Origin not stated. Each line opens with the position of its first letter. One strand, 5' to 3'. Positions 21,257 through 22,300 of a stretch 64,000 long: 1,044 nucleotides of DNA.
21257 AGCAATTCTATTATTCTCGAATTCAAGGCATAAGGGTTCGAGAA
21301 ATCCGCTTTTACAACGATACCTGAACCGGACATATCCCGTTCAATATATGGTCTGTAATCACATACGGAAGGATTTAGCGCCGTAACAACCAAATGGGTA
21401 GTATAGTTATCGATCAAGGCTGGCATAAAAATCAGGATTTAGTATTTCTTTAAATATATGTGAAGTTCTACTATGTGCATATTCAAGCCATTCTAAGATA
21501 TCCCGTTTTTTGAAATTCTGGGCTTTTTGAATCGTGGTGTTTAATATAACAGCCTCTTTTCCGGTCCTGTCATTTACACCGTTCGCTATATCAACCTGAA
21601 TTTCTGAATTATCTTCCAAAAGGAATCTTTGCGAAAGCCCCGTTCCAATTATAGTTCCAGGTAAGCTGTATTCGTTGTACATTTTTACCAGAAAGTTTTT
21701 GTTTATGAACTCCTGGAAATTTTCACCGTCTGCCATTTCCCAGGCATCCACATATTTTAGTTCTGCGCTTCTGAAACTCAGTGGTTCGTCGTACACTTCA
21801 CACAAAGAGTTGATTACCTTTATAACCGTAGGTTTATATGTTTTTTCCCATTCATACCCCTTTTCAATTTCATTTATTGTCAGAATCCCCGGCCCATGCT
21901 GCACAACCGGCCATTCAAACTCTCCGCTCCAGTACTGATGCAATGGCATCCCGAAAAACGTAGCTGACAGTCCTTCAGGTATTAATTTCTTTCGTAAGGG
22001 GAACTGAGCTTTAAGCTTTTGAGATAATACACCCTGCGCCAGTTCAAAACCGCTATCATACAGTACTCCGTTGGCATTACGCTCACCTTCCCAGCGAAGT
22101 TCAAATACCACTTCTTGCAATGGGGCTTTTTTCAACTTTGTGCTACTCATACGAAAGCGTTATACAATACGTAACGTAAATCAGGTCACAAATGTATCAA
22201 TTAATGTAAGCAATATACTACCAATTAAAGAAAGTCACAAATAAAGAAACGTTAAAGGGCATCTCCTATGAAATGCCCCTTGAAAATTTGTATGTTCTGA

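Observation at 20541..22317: Compositionally foreign three-gene cassette between thrC-like and clpB: candidate uncharacterised defence or toxin-immunity system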

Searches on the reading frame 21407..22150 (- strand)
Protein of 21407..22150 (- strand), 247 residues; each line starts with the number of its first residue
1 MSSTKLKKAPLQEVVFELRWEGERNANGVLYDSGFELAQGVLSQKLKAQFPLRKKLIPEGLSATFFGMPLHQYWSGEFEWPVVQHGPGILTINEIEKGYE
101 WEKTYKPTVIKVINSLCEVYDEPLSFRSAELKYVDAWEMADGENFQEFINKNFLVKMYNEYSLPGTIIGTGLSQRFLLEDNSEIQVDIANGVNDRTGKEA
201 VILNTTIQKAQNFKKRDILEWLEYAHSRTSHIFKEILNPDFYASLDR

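Call 3: search_protein_families(library=pfam, proteins=[window:21407-22150:-], max_evalue=1)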
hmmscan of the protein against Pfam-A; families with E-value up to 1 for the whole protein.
window:21407-22150:- (247 aa): 1 family
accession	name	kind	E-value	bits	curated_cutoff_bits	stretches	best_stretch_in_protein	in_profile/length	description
PF18833.7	TPR_22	-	0.14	13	27.2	1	190-238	33-80/92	Tetratricopeptide repeat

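Call 4: search_protein_families(library=ncbifam, proteins=[window:21407-22150:-], max_evalue=1)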
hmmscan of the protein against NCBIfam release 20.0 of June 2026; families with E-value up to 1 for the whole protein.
window:21407-22150:- (247 aa): 1 family
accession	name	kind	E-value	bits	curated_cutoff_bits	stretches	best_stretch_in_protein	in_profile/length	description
TIGR04255.1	sporadTIGR04255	subfamily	1.7e-20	73.9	30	1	5-245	1-251/252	TIGR04255 family protein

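Call 5: search_protein_families(library=padloc, proteins=[window:21407-22150:-], max_evalue=1)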
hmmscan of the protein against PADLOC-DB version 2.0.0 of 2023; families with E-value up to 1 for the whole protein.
window:21407-22150:- (247 aa): 0 families

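Call 16: search_solved_structures(query=window:21407-22150:-, max_evalue=10, show_alignments=2)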
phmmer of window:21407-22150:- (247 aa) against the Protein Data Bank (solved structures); distinct sequences matched with E-value up to 10: 2.
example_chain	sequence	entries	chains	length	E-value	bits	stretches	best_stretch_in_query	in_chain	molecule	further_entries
8gbz_H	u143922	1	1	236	1.4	11.5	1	18-75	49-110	PC39-55C Fab heavy chain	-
1otg_A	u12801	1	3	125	1.5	11.4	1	116-152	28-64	5-CARBOXYMETHYL-2-HYDROXYMUCONATE ISOMERASE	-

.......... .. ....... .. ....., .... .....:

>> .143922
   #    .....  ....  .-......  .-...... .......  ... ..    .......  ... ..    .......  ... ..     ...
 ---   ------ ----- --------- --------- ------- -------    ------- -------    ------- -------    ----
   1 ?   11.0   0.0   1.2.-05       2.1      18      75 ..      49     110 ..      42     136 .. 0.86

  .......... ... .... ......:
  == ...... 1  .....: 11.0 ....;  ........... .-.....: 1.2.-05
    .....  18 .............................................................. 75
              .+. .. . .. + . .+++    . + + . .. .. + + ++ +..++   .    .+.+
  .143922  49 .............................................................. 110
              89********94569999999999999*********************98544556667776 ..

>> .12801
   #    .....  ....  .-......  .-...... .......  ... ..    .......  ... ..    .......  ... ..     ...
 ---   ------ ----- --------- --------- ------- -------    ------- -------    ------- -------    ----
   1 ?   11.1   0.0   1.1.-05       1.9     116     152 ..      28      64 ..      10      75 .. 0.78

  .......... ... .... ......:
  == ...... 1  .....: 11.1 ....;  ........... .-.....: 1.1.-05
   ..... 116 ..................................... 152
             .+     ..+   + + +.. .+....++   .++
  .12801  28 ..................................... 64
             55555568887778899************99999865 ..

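Call 17: find_homologous_proteins(query=window:21407-22150:-, max_evalue=0.001)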
Query window:21407-22150:- (247 aa): 44 proteins with E <= 0.001 among 246 candidates.
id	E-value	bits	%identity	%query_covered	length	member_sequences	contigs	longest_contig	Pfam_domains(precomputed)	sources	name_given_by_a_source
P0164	7.9e-164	561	100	100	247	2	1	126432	-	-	-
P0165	6.5e-129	447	78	98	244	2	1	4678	-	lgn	-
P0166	3.5e-98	346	63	100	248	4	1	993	-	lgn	-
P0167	1.1e-83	299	52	100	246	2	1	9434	-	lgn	-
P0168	1.8e-78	281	49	100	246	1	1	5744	-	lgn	-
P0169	2.8e-78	281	50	100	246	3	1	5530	-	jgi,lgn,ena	jgi:uncharacterized protein (TIGR04255 family)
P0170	9.5e-78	279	49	100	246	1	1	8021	-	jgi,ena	jgi:uncharacterized protein (TIGR04255 family)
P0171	7.2e-77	276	49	100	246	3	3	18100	-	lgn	-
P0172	9.6e-77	276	48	100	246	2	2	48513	-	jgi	-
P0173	1.2e-76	275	49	100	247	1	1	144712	-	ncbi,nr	ncbi:MAG: TIGR04255 family protein [Bacteroidia bacterium]|nr:TIGR04255 family protein [Bacteroidia 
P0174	5.3e-76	273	47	100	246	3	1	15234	-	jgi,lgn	jgi:uncharacterized protein (TIGR04255 family)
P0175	5.6e-75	270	49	100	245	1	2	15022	-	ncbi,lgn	-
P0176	1.7e-74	268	47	100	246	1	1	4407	-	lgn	-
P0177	2.8e-74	268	46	100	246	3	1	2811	-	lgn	-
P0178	4.5e-74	267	48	99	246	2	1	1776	-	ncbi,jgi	jgi:uncharacterized protein (TIGR04255 family)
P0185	1.5e-71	259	45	100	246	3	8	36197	-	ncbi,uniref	ncbi:TIGR04255 family protein [Algoriphagus sp.]|uniref:TIGR04255 family protein n=1 Tax=Algoriphagu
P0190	3.0e-68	248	44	100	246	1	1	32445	-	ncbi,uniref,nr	ncbi:TIGR04255 family protein [Algoriphagus sp. C2-6-M1]|uniref:TIGR04255 family protein n=1 Tax=Alg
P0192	2.3e-67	245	44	100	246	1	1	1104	-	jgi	jgi:uncharacterized protein (TIGR04255 family)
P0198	8.9e-50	188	39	98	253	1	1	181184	-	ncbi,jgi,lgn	ncbi:MAG: TIGR04255 family protein [Bacteroidota bacterium]|jgi:uncharacterized protein (TIGR04255 f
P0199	8.0e-49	184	42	99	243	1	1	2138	-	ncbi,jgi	jgi:uncharacterized protein (TIGR04255 family)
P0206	5.2e-10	57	26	94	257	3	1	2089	-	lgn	-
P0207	1.3e-8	53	32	49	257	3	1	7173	-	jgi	jgi:uncharacterized protein (TIGR04255 family)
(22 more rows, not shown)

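Call 22: search_protein_families(library=padloc, alignment_id=A3, max_evalue=0.1)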
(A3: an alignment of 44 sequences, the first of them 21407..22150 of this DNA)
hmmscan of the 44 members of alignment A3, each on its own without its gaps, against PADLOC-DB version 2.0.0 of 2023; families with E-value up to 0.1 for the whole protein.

A. member 1, window:21407-22150:- (247 aa): 0 families

B. families by the number of members that match (of 44 scanned): 2 families
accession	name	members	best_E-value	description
PDLC00568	JetA3|JetA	1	0.00055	Unknown function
PDLC03695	HEase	1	0.036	homing endonuclease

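Call 49: predict_structure(alignment_id=A3)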
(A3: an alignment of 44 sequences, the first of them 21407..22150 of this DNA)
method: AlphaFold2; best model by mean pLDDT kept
length: 247 residues; sequences in the alignment: 44
mean_pLDDT: 93.3   pTM: 0.89
mean pLDDT of the five models: 93.3, 92.7, 91.6, 91.6, 91.2
residues with pLDDT >= 90: 209; 70-90: 34; 50-70: 2; < 50: 2
segments of 3 or more residues with pLDDT < 50: none
pLDDT, mean of each block of 10 residues (from residue 1): 71 98 94 95 97 89 87 95 98 95 97 98 97 96 92 92 82 95 97 92 98 95 97 96 91
secondary structure, 60 per line:
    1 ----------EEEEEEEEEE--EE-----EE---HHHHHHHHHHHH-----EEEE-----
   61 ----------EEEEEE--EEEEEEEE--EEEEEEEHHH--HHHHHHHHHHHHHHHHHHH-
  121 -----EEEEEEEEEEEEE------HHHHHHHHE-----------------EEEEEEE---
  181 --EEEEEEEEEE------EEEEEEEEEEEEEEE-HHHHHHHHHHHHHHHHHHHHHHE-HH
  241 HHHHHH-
elements in order: E11-20 H35-46 E52-55 E71-76 E79-86 E89-95 H101-119 E126-138 H145-152 E171-177 E183-192 E199-213 H215-236 H239-246

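Call 51: fold_search(model_id=the predicted structure, library=pdb)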
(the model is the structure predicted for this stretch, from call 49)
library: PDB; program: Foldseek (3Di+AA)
matches with E <= 10: 1509; with E <= 0.001: 0
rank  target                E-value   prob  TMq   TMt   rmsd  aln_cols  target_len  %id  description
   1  7o4i_O                2.1e-03  0.91  0.26  0.33  10.6       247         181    9  Yeast RNA polymerase II transcription pre-initiation complex with initial transcription bubble (released 2021-06-16)
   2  1vok_B                5.0e-03  0.77  0.24  0.29  10.8       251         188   11  ARABIDOPSIS THALIANA TBP (DIMER) (released 1996-11-08)
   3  7ui9_r                5.3e-03  0.23  0.17  0.17  19.5       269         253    9  Core Mediator-PICearly (Copy A) (released 2023-02-15)
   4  1qne_B                5.9e-03  0.95  0.30  0.38  10.5       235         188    9  Crystal structure of the Adenovirus major late promoter TATA box bound to wild-type TBP (Arabidopsis thaliana TBP isof (released 2000-02-07)
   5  8ceo_e                7.0e-03  0.25  0.20  0.19  24.2       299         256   11  Yeast RNA polymerase II transcription pre-initiation complex with core Mediator and the +1 nucleosome (released 2023-03-08)
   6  8iue_U                9.3e-03  0.89  0.27  0.35  10.2       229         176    9  RNA polymerase III pre-initiation complex melting complex 1 (released 2023-05-24)
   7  4xrt_A                1.0e-02  0.28  0.18  0.16  17.5       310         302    8  Crystal structure of the di-domain ARO/CYC StfQ from the steffimycin biosynthetic pathway (released 2015-12-02)
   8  2hzm_D                1.1e-02  0.15  0.16  0.17  20.4       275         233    7  Structure of the Mediator head subcomplex Med18/20 (released 2006-09-12)
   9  5e4m_A                1.2e-02  0.16  0.14  0.17  18.2       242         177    6  Hydroxynitrile lyase from the fern Davallia tyermanii in complex with p-hydroxybenzaldehyde (released 2016-10-05)
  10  8skg_A                1.4e-02  0.13  0.14  0.09  19.0       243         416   11  CUS-3 Mature Virus Capsid (released 2025-02-19)
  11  1jfi_C                1.5e-02  0.77  0.27  0.34  11.1       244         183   11  Crystal Structure of the NC2-TBP-DNA Ternary Complex (released 2001-07-11)
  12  6e24                  1.7e-02  0.63  0.24  0.26  11.1       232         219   10  Ternary structure of c-Myc-TBP-TAF1 (released 2019-10-02)
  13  9k3b_U                1.7e-02  0.60  0.25  0.32  10.7       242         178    9  Human RNA Polymerase III de novo transcribing complex 10 overall (TC10-overall) (released 2025-04-16)
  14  2hzm_F                1.8e-02  0.15  0.15  0.16  20.8       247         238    8  Structure of the Mediator head subcomplex Med18/20 (released 2006-09-12)
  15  2hzm_H                1.9e-02  0.11  0.15  0.16  21.4       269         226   11  Structure of the Mediator head subcomplex Med18/20 (released 2006-09-12)
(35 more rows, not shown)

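Call 65: find_encoding_contigs(protein=P0207, flank=6000, max_places=3)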
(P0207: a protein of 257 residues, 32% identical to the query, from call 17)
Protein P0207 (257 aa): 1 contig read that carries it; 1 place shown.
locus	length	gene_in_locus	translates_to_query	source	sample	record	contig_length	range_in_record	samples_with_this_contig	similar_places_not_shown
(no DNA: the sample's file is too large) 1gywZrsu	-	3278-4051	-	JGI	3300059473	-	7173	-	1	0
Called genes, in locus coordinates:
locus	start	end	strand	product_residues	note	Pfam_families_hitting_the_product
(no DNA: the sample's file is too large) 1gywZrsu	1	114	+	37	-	?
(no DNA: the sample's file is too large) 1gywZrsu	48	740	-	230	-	-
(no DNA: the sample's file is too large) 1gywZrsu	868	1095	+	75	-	-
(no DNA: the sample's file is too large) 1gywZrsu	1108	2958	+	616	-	PF08378:NERD (weak), PF00580:UvrD-helicase (weak), PF13245:AAA_19, PF13604:AAA_30 (faint), PF01443:Viral_helicase1 (faint), PF00580:UvrD-helicase (weak), PF13361:UvrD_C (faint)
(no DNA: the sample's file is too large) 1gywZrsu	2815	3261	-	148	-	-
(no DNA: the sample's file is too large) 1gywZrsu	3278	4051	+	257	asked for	-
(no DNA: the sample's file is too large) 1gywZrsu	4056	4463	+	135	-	-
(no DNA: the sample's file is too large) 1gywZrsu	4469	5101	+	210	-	-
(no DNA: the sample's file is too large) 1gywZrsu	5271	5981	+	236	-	-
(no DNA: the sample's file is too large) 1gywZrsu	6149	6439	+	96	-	-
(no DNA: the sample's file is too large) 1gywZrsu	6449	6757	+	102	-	PF21716:dnstrm_HI1420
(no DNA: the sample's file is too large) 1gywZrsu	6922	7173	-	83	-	?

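Call 66: find_encoding_contigs(protein=P0198, flank=8000, max_places=2)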
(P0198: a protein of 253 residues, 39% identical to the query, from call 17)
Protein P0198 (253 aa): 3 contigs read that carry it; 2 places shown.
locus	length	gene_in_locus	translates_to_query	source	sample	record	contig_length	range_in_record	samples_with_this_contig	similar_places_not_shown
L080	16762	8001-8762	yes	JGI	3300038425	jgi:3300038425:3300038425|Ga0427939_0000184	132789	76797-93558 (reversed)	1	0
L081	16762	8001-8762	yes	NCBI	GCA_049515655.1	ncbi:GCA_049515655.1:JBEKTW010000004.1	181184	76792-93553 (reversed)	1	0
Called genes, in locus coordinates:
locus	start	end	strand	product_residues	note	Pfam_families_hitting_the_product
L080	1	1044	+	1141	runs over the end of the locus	PF13091:PLDc_2 (weak), PF04851:ResIII (faint), PF00176:SNF2-rel_dom, PF00271:Helicase_C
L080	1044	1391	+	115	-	PF02452:PemK_toxin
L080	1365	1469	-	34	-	-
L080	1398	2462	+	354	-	-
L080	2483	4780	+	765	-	PF20473:MmeI_Mtase, PF07669:Eco57I, PF02384:N6_Mtase, PF12950:TaqI_C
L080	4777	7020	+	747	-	PF01935:DUF87 (weak)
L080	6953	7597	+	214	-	-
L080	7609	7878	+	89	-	-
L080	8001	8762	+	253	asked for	-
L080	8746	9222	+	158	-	-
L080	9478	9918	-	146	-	-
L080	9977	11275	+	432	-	PF25948:DUF7986 (weak)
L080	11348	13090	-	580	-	PF14849:YidC_periplas, PF02096:60KD_IMP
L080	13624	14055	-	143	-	PF00825:Ribonuclease_P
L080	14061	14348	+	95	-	-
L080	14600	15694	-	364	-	PF00962:A_deaminase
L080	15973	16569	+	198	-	PF04542:Sigma70_r2, PF22029:PhyR_sigma2 (weak), PF08281:Sigma70_r4_2, PF04545:Sigma70_r4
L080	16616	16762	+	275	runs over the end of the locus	PF13490:zf-HC2 (weak)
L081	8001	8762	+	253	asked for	-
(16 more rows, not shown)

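Call 73: search_dna_similar(query=window:21407-22150:-, collection=plasmids, mode=protein, max_evalue=0.01, max_rows=25)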
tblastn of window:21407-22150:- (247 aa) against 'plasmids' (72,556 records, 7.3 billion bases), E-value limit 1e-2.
No match.

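Call 87: find_related_loci(query=A3, collection=viral_contigs, flank=6000)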
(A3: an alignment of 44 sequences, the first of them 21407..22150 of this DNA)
Query A3 (247 aa) in viral_contigs; peptide patterns used: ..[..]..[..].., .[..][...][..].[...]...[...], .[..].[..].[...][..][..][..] (x = any residue, [..] = any of these).
47 stretches matched a pattern; 3 encode a relative of the query (tblastn E <= 1e-3); 3 distinct loci.
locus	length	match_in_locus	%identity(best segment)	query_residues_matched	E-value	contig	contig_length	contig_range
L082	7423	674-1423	25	1-238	5e-19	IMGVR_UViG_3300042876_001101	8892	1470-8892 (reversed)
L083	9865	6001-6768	26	6-238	3e-15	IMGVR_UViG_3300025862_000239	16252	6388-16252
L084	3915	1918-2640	25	4-247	1e-14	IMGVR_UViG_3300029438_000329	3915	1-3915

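Call 90: search_protein_families(library=pfam, proteins=[L083:7213-7737:+, L082:1880-2500:+, L083:6792-7205:+, L082:1428-1868:+, L083:5989-6792:+, L082:674-1453:+], max_evalue=0.1)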
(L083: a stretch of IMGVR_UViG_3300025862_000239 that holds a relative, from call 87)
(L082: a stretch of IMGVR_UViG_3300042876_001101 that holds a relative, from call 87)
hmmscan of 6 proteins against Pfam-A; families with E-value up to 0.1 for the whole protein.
L083:7213-7737:+ (175 aa): 0 families

L082:1880-2500:+ (207 aa): 0 families

L083:6792-7205:+ (138 aa): 0 families

L082:1428-1868:+ (147 aa): 0 families

L083:5989-6792:+ (268 aa): 0 families

L082:674-1453:+ (260 aa): 0 families

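Call 91: search_protein_families(library=ncbifam, proteins=[L083:5989-6792:+, L082:674-1453:+, L083:7213-7737:+, L082:1880-2500:+, L083:6792-7205:+, L082:1428-1868:+, P0207, P0206, P0198], max_evalue=0.1)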
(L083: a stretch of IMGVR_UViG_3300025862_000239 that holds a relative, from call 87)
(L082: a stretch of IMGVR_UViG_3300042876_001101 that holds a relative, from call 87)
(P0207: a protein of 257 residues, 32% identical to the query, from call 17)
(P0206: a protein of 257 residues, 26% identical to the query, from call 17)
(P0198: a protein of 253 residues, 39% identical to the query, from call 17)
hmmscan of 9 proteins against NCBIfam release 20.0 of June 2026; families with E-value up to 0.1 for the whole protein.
L083:5989-6792:+ (268 aa): 1 family
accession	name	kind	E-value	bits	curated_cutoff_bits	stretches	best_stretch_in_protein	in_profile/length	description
TIGR04255.1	sporadTIGR04255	subfamily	2.3e-27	96.4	30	1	5-268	2-252/252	TIGR04255 family protein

L082:674-1453:+ (260 aa): 1 family
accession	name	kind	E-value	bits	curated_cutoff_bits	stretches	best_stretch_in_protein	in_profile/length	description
TIGR04255.1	sporadTIGR04255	subfamily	8e-26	91.4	30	1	7-257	3-251/252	TIGR04255 family protein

L083:7213-7737:+ (175 aa): 0 families

L082:1880-2500:+ (207 aa): 0 families

L083:6792-7205:+ (138 aa): 0 families

L082:1428-1868:+ (147 aa): 0 families

P0207 (257 aa): 1 family
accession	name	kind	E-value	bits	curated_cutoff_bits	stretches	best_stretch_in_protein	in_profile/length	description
TIGR04255.1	sporadTIGR04255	subfamily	4.6e-31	108.5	30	1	4-256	2-252/252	TIGR04255 family protein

P0206 (257 aa): 1 family
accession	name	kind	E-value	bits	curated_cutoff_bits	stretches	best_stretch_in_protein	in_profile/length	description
TIGR04255.1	sporadTIGR04255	subfamily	1.9e-29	103.2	30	1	4-255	2-251/252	TIGR04255 family protein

P0198 (253 aa): 2 families
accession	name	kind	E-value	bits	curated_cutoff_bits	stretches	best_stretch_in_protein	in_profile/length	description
TIGR04255.1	sporadTIGR04255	subfamily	2.8e-31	109.2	30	1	10-253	1-252/252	TIGR04255 family protein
NF010634.0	PRK14031.1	equivalog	0.064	11.7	822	1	99-174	7-80/444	NADP-specific glutamate dehydrogenase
